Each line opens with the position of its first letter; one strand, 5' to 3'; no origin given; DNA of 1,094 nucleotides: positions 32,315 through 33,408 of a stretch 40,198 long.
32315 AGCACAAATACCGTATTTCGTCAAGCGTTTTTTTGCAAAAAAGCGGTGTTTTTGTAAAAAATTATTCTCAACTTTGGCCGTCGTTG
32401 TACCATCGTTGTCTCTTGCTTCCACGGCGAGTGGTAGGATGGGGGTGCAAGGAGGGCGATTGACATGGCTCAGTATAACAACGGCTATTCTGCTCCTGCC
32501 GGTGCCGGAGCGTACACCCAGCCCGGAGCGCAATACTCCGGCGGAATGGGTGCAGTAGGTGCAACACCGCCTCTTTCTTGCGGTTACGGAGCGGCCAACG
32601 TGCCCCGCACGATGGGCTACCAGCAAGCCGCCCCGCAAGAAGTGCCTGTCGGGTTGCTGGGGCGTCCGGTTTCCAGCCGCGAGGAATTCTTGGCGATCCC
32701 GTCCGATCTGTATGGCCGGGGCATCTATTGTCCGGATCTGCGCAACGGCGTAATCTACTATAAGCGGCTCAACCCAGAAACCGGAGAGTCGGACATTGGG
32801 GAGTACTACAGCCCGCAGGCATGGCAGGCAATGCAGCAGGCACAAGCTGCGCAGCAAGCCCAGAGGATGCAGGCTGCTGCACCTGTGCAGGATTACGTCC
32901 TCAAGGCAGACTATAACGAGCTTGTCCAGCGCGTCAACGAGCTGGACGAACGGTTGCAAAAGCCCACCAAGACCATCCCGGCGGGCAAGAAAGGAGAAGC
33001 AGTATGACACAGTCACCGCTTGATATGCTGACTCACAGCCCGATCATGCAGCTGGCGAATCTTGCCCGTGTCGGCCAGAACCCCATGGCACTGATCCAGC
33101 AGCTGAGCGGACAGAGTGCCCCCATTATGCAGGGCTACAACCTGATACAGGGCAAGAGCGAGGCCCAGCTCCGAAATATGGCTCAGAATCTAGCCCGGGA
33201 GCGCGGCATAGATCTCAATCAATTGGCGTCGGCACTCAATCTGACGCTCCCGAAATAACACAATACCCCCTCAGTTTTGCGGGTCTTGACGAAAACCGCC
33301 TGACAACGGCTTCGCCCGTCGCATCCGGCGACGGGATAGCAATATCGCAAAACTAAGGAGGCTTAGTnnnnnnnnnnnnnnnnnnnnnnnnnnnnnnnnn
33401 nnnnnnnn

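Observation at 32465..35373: Five-gene cargo operon of Cys-rich, Gly/Asn/Gln-rich and membrane-anchored proteins between the lysis module and attP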

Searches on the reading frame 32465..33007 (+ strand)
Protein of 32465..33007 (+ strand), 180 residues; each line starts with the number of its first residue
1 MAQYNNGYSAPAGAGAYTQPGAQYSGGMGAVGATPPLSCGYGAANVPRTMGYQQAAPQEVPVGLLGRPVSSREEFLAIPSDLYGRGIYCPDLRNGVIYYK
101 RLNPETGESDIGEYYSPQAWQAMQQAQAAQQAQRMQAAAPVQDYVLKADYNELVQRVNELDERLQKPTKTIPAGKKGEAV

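Call 5: search_protein_families(library=pfam, proteins=[window:32465-33007:+], max_evalue=1)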
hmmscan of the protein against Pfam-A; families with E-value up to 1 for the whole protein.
window:32465-33007:+ (180 aa): 2 families
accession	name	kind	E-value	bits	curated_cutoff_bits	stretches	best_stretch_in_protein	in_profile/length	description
PF01297.22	ZnuA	-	0.038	13.9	29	1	116-175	98-159/263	Zinc-uptake complex component A periplasmic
PF20042.4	DUF6444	-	0.12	13.4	27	1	131-167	8-44/85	Family of unknown function (DUF6444)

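Call 6: search_protein_families(library=phrogs, proteins=[window:32465-33007:+], max_evalue=1)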
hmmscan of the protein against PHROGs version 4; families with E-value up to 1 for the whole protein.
window:32465-33007:+ (180 aa): 3 families
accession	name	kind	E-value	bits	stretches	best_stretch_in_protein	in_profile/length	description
phrog_35275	-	unknown function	0.01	16.1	1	64-167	142-239/336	-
phrog_1493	-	lysis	0.058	13.5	1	86-163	272-345/394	endolysin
phrog_22955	-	unknown function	0.27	12.5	1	136-159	20-43/87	-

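Call 8: search_protein_families(library=ncbifam, proteins=[window:32465-33007:+], max_evalue=1)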
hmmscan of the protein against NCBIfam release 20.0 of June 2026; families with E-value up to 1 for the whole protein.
window:32465-33007:+ (180 aa): 1 family
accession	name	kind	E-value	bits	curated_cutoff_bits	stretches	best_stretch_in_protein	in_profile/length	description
NF041942.1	DVU2496_dom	subfamily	0.036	14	37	1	121-171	15-64/66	DVU_2496 family lipoprotein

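Call 42: search_protein_families(library=padloc, proteins=[window:32465-33007:+], max_evalue=0.1)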
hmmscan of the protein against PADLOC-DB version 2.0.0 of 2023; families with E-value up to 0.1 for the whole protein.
window:32465-33007:+ (180 aa): 0 families

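Call 64: search_solved_structures(query=A4, max_evalue=10)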
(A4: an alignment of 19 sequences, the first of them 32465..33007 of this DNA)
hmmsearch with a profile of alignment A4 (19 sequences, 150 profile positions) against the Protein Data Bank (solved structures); distinct sequences matched with E-value up to 10: 6.
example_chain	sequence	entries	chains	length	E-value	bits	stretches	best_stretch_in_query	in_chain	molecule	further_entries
2w6b_A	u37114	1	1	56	0.19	15.2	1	112-143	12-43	RHO GUANINE NUCLEOTIDE EXCHANGE FACTOR 7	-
3l4f_A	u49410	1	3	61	0.31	14.5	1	112-143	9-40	Rho guanine nucleotide exchange factor 7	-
9r1o_A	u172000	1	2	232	0.49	13.9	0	111-147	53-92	sc-apCC-6-DPH-NR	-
9mmh_A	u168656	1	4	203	0.76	13.3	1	63-90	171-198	Phosphoglycerate mutase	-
6h9l_A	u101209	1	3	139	4.3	10.8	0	111-138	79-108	Uncharacterized protein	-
5wlz_C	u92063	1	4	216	5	10.6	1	75-135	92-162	DNA repair protein XRCC4,Myosin-7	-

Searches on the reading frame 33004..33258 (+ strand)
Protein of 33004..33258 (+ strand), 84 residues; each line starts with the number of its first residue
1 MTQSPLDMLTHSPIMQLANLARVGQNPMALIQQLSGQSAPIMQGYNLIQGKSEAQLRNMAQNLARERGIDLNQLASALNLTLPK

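Call 5: search_protein_families(library=pfam, proteins=[window:33004-33258:+], max_evalue=1)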
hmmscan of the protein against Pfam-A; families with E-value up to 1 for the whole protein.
window:33004-33258:+ (84 aa): 1 family
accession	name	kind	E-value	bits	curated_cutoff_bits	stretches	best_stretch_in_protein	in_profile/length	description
PF02817.22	E3_binding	-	0.028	15.1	23.7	1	60-75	7-22/36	e3 binding domain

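Call 6: search_protein_families(library=phrogs, proteins=[window:33004-33258:+], max_evalue=1)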
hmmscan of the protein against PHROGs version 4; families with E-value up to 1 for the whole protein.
window:33004-33258:+ (84 aa): 0 families

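Call 8: search_protein_families(library=ncbifam, proteins=[window:33004-33258:+], max_evalue=1)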
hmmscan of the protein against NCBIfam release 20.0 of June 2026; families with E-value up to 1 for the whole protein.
window:33004-33258:+ (84 aa): 0 families

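Call 42: search_protein_families(library=padloc, proteins=[window:33004-33258:+], max_evalue=0.1)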
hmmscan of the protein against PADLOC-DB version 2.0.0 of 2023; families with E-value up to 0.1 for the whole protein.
window:33004-33258:+ (84 aa): 0 families
